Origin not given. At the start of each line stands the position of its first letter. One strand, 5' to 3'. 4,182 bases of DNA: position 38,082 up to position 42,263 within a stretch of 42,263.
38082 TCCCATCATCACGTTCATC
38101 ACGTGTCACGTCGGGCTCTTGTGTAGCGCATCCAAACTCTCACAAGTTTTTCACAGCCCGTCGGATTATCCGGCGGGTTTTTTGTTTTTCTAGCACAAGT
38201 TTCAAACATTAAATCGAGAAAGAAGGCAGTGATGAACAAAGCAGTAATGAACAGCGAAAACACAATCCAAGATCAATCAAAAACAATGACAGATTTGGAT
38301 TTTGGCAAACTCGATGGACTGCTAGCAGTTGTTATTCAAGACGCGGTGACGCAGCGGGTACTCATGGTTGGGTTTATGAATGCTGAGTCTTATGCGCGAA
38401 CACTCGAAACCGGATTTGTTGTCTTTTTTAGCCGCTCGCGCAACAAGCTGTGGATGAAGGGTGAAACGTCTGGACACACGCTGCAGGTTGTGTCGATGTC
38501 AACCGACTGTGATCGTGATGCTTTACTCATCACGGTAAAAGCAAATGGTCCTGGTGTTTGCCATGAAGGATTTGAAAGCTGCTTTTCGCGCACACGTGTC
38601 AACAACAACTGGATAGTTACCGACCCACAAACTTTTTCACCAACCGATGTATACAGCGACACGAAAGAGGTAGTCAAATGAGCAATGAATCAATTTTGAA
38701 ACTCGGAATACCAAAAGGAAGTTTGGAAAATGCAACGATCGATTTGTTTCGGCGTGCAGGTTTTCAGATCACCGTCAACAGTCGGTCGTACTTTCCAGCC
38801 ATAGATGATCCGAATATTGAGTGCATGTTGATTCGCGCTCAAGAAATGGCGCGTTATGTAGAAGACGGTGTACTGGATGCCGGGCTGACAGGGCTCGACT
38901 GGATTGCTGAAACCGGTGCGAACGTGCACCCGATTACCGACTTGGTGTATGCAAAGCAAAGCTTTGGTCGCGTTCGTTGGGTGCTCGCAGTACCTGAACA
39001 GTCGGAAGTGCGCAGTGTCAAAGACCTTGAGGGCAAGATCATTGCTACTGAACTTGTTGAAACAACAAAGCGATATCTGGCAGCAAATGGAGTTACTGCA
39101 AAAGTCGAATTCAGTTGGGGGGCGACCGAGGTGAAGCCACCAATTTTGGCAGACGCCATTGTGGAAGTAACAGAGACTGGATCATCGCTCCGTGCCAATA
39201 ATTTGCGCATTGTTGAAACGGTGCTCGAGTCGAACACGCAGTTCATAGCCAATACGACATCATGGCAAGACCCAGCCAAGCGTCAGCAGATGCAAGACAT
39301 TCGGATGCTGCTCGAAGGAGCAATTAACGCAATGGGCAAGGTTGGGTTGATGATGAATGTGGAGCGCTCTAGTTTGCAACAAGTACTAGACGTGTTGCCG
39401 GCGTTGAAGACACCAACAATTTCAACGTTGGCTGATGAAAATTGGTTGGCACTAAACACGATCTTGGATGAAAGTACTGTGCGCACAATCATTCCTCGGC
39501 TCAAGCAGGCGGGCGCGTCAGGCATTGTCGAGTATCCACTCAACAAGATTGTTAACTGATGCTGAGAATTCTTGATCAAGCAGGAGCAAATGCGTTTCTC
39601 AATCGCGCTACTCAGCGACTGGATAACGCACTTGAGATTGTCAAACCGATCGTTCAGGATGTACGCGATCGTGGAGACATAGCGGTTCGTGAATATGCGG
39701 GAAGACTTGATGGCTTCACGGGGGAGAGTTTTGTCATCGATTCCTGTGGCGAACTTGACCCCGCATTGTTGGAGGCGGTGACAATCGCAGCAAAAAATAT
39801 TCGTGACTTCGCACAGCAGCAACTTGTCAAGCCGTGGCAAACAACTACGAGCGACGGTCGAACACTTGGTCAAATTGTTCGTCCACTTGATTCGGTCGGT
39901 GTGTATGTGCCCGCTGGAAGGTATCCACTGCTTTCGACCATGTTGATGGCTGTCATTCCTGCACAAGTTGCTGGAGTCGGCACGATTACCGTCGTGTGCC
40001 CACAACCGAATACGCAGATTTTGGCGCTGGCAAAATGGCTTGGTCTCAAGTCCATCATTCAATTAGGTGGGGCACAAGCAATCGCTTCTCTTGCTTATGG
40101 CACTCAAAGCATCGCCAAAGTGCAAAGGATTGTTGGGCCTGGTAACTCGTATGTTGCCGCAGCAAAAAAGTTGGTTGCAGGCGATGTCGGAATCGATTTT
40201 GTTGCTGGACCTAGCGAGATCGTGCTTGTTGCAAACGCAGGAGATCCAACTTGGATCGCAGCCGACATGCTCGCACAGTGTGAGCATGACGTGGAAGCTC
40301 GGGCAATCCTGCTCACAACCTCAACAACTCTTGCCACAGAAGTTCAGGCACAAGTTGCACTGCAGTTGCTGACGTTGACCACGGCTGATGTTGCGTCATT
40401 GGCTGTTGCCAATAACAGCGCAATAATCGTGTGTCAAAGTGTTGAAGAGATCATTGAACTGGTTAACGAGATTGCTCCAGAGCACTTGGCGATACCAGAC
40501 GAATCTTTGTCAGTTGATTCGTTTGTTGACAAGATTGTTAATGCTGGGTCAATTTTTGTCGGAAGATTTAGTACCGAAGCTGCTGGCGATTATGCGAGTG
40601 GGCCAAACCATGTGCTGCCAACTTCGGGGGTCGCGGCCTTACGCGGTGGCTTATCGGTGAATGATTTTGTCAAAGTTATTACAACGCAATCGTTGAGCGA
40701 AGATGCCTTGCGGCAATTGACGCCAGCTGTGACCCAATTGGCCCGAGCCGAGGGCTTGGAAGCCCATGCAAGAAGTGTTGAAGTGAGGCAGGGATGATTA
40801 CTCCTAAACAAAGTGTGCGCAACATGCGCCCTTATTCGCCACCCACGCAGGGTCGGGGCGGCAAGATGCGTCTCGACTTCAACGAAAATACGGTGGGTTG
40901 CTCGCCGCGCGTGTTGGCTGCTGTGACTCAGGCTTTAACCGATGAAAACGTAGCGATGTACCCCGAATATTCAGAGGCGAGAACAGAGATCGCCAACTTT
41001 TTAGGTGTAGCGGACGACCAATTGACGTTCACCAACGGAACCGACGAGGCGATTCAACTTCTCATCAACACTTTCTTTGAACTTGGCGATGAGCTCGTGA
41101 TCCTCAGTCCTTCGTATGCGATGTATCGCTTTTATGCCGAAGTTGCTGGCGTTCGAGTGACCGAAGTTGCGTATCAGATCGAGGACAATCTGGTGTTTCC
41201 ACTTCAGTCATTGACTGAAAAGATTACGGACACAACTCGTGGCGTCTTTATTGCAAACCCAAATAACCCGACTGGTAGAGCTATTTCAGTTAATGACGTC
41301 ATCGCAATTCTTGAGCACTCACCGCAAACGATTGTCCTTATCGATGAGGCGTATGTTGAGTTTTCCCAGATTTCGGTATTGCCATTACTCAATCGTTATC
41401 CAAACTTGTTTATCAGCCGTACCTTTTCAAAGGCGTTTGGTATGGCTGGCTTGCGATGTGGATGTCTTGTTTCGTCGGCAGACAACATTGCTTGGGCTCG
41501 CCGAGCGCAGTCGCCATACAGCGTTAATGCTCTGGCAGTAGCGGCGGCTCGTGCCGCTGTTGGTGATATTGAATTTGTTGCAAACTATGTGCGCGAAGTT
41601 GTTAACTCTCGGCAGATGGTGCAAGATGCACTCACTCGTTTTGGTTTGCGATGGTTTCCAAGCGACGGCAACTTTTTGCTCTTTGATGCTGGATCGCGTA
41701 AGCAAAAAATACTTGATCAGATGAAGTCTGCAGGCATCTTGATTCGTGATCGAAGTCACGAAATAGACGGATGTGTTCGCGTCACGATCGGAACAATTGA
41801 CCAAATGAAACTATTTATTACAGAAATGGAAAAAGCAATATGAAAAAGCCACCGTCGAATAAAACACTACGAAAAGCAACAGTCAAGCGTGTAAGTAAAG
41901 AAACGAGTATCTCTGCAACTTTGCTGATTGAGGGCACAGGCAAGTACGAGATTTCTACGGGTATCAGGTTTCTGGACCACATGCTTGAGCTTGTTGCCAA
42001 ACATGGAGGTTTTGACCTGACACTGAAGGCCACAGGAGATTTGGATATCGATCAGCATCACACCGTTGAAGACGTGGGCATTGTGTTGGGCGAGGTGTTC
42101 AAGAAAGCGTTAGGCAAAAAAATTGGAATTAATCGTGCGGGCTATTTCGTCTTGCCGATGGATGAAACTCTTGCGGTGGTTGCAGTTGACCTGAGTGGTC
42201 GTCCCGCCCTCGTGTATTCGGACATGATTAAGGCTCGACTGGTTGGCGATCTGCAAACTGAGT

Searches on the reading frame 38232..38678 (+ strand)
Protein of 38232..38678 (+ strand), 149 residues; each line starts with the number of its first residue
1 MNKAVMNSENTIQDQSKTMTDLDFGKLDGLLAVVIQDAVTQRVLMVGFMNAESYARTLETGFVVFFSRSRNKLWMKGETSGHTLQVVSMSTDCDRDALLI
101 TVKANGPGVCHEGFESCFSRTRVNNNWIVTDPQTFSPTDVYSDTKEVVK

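Call 7: find_related_loci(query=window:38232-38678:+, collection=genome_contigs, flank=4000)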
Query window:38232-38678:+ (149 aa) in genome_contigs; peptide patterns used: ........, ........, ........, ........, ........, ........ (x = any residue, [..] = any of these).
600 stretches matched a pattern (row limit reached: there are more); 566 encode a relative of the query (tblastn E <= 1e-3); the best 80 are kept; 80 distinct loci.
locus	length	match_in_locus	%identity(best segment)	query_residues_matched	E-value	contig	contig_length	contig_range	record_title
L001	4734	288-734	93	1-149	6e-94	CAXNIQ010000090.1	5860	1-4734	MAG: Ilumatobacteraceae bacterium isolate LH-05nov19-192 genome assembly, contig: LH-05nov19-C36580, whole genome shotgu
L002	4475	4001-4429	88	1-149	1e-86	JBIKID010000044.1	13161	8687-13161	MAG: Ilumatobacteraceae bacterium isolate ME2014-05-29_3300042867_group5_bin164 Rohwer_bin93_scaffold_2074_c1, whole gen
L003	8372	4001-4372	65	19-142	4e-54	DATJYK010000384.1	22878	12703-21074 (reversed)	MAG TPA_asm: Terriglobia bacterium isolate SMAG_U15150 k141_3656965, whole genome shotgun sequence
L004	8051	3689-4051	65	21-141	2e-52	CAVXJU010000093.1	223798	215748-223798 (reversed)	MAG: Terriglobia bacterium isolate MFD03044.bin.2.17 genome assembly, contig: contig_83566, whole genome shotgun sequenc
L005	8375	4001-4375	62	21-145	2e-52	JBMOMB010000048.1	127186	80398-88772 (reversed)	MAG: Acidobacteriota bacterium isolate Betzabe_MAG039 MAG039_48, whole genome shotgun sequence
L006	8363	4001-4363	62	21-141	2e-51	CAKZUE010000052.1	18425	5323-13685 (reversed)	MAG: uncultured Bryobacteraceae bacterium isolate N1_Bin_MAXBIN__066_1 genome assembly, contig: c_000000509680, whole ge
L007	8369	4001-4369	64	19-141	2e-51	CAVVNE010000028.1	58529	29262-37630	MAG: Bryobacterales bacterium isolate MFD09222.bin.2.110 genome assembly, contig: contig_134269, whole genome shotgun se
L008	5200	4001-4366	61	21-142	2e-49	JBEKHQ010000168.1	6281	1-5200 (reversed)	MAG: Bryobacteraceae bacterium isolate SPRUCE 280 SPRUCE_280_168, whole genome shotgun sequence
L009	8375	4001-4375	56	21-145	2e-49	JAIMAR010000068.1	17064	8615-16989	MAG: Bryobacteraceae bacterium isolate HOT.MAX.089 Contig70, whole genome shotgun sequence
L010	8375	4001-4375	58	21-145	6e-49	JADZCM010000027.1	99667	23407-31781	MAG: Bryobacterales bacterium isolate SJ723 c_000000966297, whole genome shotgun sequence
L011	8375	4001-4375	58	21-145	1e-48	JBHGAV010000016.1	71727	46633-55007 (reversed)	MAG: Bryobacteraceae bacterium isolate SBS.BIN.82 SBSBIN82_contig_16, whole genome shotgun sequence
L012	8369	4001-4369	59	19-141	1e-48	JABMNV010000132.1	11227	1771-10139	MAG: Acidobacteria bacterium isolate bin.564 k141_3180263, whole genome shotgun sequence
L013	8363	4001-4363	62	21-141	2e-48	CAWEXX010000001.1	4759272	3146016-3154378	MAG: Bryobacterales bacterium isolate MFD05513.bin.2.190 genome assembly, contig: contig_3901, whole genome shotgun sequ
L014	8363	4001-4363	55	22-142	1e-45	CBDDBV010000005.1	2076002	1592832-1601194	MAG: Bryobacteraceae bacterium isolate d12147fe-456f-4466-a08b-deed854d720f genome assembly, contig: ctg132441, whole ge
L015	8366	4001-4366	54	21-142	1e-44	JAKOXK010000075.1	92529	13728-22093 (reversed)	MAG: Armatimonadota bacterium isolate JPNG_metabat.53 k201_609456, whole genome shotgun sequence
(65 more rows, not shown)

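Call 11: find_related_loci(query=window:38232-38678:+, collection=metagenome_contigs, flank=3000)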
Query window:38232-38678:+ (149 aa) in metagenome_contigs; peptide patterns used: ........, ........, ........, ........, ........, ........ (x = any residue, [..] = any of these).
600 stretches matched a pattern (row limit reached: there are more); 570 encode a relative of the query (tblastn E <= 1e-3); the best 80 are kept; 80 distinct loci.
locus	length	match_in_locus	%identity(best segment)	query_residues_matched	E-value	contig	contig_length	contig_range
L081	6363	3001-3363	64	21-141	2e-52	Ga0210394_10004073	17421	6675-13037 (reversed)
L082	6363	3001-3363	64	21-141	4e-52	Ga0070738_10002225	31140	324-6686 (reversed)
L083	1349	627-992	61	21-142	1e-53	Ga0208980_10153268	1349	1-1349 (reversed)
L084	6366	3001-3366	62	21-142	3e-50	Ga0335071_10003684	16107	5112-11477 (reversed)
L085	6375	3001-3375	56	19-143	8e-49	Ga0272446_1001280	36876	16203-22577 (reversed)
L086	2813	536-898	60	21-141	6e-49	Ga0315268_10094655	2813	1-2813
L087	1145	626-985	61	22-141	6e-51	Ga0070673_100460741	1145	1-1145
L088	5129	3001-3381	57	15-141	1e-47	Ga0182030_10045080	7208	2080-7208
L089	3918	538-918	56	14-141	1e-45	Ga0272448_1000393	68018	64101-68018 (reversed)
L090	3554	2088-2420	62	11-120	4e-41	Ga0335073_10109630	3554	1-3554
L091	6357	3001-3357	55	21-142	9e-41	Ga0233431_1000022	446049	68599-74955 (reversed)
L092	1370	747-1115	56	1-121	6e-42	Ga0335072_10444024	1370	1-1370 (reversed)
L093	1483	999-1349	58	5-120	6e-42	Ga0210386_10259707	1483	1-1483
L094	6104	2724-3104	55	3-120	9e-41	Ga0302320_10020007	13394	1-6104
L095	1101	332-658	61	13-120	1e-42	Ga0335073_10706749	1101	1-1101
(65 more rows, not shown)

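Call 15: find_homologous_proteins(query=window:38232-38678:+, max_evalue=1e-20)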
Query window:38232-38678:+ (149 aa): 7839 proteins with E <= 1e-20 among 8000 candidates; the best 120 are listed.
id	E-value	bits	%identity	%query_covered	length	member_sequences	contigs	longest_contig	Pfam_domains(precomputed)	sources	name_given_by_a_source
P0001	4.9e-90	316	96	100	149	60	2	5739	PF01502.24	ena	-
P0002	1.7e-89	315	95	100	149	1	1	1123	PF01502.24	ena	-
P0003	5.2e-89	313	95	100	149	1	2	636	PF01502.24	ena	-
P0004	7.2e-89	313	95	100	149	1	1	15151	PF01502.24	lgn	-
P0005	3.2e-87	307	94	100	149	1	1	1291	PF01502.24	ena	-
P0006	3.6e-87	307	94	100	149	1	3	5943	PF01502.24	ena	-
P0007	3.8e-87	307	94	100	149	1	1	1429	PF01502.24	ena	-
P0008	4.3e-87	307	94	100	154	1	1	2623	PF01502.24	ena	-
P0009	5.1e-87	307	93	100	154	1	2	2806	PF01502.24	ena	-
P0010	7.8e-87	306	93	100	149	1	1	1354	PF01502.24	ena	-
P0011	1.0e-86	306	94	100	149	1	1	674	PF01502.24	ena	-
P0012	1.1e-86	305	93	100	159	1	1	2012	PF01502.24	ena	-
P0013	1.1e-86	305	93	100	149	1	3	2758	PF01502.24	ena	-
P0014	1.3e-86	305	93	100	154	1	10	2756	PF01502.24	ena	-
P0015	2.0e-86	305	93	100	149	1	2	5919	PF01502.24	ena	-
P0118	2.2e-76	272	86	100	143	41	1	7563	PF01502.24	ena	-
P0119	1.2e-73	263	82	100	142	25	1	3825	PF01502.24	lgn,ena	-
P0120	2.6e-73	262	81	100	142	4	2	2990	PF01502.24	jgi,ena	jgi:phosphoribosyl-AMP cyclohydrolase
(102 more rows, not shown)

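Call 16: find_encoding_contigs(protein=P0119, flank=3000, max_places=4)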
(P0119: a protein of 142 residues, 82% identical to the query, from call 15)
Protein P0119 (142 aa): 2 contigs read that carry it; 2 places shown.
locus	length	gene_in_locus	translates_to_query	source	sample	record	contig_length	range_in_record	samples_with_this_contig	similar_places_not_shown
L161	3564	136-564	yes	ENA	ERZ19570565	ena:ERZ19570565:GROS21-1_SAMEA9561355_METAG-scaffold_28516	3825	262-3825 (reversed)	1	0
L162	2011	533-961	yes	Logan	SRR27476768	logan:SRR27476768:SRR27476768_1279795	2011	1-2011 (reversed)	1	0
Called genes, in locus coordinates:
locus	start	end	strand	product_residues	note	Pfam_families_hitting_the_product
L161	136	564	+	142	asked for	PF01502:PRA-CH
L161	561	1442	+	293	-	PF01634:HisG, PF08029:HisG_C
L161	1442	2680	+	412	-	PF00815:Histidinol_dh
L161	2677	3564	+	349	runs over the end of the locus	PF00155:Aminotran_1_2, PF00266:Aminotran_5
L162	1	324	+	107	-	?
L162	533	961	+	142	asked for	PF01502:PRA-CH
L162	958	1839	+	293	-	PF01634:HisG, PF08029:HisG_C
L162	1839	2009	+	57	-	?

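Call 17: find_encoding_contigs(protein=P0120, flank=3000, max_places=4)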
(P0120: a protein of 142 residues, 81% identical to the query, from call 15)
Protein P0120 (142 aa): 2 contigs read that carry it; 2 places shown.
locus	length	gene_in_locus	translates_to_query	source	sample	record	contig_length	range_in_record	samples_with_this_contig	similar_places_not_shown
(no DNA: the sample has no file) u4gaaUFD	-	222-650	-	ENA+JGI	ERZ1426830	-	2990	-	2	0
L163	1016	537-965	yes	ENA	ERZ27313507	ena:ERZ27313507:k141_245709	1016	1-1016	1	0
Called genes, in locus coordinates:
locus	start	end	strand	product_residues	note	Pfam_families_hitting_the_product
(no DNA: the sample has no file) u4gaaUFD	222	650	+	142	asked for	PF01502:PRA-CH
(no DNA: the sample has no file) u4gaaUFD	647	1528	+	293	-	PF01634:HisG, PF08029:HisG_C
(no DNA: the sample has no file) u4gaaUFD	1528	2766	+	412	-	PF00815:Histidinol_dh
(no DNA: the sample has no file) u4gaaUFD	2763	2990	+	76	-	?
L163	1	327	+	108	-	?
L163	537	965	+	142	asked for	PF01502:PRA-CH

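Call 18: find_encoding_contigs(protein=P0118, flank=3000, max_places=4)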
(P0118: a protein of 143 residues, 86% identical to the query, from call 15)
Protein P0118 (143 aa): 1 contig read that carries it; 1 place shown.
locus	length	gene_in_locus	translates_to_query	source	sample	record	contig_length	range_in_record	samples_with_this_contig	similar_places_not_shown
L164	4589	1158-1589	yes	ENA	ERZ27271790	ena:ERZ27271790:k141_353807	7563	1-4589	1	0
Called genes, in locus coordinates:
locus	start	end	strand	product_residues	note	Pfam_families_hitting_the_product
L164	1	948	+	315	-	?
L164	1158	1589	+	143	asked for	PF01502:PRA-CH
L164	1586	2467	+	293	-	PF01634:HisG, PF08029:HisG_C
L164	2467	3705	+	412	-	PF00815:Histidinol_dh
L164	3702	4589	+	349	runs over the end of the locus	PF00155:Aminotran_1_2, PF00266:Aminotran_5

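Call 62: search_protein_families(library=pfam, proteins=[window:38232-38678:+])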
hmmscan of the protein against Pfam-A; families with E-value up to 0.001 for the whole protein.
window:38232-38678:+ (149 aa): 1 family
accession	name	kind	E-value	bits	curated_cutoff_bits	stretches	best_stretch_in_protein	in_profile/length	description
PF01502.23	PRA-CH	-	2e-32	111.3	27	1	45-118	1-73/74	Phosphoribosyl-AMP cyclohydrolase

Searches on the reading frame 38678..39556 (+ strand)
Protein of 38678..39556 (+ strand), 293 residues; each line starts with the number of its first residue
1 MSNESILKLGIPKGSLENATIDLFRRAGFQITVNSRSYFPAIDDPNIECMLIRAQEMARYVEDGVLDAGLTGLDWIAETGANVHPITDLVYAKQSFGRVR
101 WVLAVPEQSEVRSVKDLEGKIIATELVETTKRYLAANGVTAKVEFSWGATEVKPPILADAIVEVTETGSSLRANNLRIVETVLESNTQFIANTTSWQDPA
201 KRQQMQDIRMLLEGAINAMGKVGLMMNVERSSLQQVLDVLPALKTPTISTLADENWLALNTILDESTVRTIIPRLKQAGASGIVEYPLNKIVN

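Call 62: search_protein_families(library=pfam, proteins=[window:38678-39556:+])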
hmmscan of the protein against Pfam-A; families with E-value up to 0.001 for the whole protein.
window:38678-39556:+ (293 aa): 2 families
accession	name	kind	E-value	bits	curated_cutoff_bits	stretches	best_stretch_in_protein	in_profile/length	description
PF01634.23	HisG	-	7.9e-44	149.8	25.5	1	53-212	1-156/158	ATP phosphoribosyltransferase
PF08029.16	HisG_C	-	3.4e-25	88.4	23.5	1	218-290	1-73/73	HisG, C-terminal domain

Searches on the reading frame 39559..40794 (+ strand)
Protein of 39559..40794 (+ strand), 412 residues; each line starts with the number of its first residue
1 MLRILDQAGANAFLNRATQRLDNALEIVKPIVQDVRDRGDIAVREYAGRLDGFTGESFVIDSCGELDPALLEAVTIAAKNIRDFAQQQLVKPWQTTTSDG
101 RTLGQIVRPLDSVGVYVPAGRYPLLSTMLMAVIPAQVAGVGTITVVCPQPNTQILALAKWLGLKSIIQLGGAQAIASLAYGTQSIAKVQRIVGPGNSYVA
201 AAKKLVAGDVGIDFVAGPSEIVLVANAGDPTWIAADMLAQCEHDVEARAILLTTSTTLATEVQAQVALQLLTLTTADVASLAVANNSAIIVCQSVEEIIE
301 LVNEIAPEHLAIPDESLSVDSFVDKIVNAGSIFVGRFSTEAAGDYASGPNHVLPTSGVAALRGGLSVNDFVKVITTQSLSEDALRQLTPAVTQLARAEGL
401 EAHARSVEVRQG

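Call 62: search_protein_families(library=pfam, proteins=[window:39559-40794:+])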
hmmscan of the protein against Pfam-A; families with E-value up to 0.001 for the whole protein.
window:39559-40794:+ (412 aa): 1 family
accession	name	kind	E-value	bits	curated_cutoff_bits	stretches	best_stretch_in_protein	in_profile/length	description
PF00815.25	Histidinol_dh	-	5.3e-140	467.5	27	1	15-410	2-410/411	Histidinol dehydrogenase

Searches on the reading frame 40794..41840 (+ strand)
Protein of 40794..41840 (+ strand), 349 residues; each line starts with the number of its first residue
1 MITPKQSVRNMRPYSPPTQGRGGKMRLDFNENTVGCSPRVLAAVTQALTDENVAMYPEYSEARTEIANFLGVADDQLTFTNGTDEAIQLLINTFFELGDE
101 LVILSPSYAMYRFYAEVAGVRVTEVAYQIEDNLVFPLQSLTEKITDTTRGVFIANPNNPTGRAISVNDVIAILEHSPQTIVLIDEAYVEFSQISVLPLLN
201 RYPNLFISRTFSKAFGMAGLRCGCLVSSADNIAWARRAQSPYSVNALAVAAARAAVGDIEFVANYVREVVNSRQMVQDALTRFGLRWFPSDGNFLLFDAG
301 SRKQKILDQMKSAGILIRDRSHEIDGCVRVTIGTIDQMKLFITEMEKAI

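Call 62: search_protein_families(library=pfam, proteins=[window:40794-41840:+])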
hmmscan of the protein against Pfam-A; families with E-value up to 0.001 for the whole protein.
window:40794-41840:+ (349 aa): 3 families
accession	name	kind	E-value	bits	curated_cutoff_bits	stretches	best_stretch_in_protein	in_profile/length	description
PF00155.27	Aminotran_1_2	-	2.5e-57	195.2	19.7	1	24-340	3-356/361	Aminotransferase class I and II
PF00266.25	Aminotran_5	-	8.9e-13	48.4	21.5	1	41-186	27-177/371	Aminotransferase class-V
PF01053.26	Cys_Met_Meta_PP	-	6.3e-05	22.1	27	1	73-187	67-176/381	Cys/Met metabolism PLP-dependent enzyme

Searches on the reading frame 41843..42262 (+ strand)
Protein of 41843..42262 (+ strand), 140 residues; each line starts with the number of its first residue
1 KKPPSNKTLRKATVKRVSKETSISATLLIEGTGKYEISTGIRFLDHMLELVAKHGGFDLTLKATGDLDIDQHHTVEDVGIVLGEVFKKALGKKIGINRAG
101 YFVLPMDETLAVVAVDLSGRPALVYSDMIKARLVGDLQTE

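Call 62: search_protein_families(library=pfam, proteins=[window:41843-42262:+])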
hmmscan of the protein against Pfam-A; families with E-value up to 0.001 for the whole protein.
window:41843-42262:+ (140 aa): 1 family
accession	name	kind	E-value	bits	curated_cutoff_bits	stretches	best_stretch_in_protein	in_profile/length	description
PF00475.24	IGPD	-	1.2e-42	145.8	27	1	39-140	1-102/144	Imidazoleglycerol-phosphate dehydratase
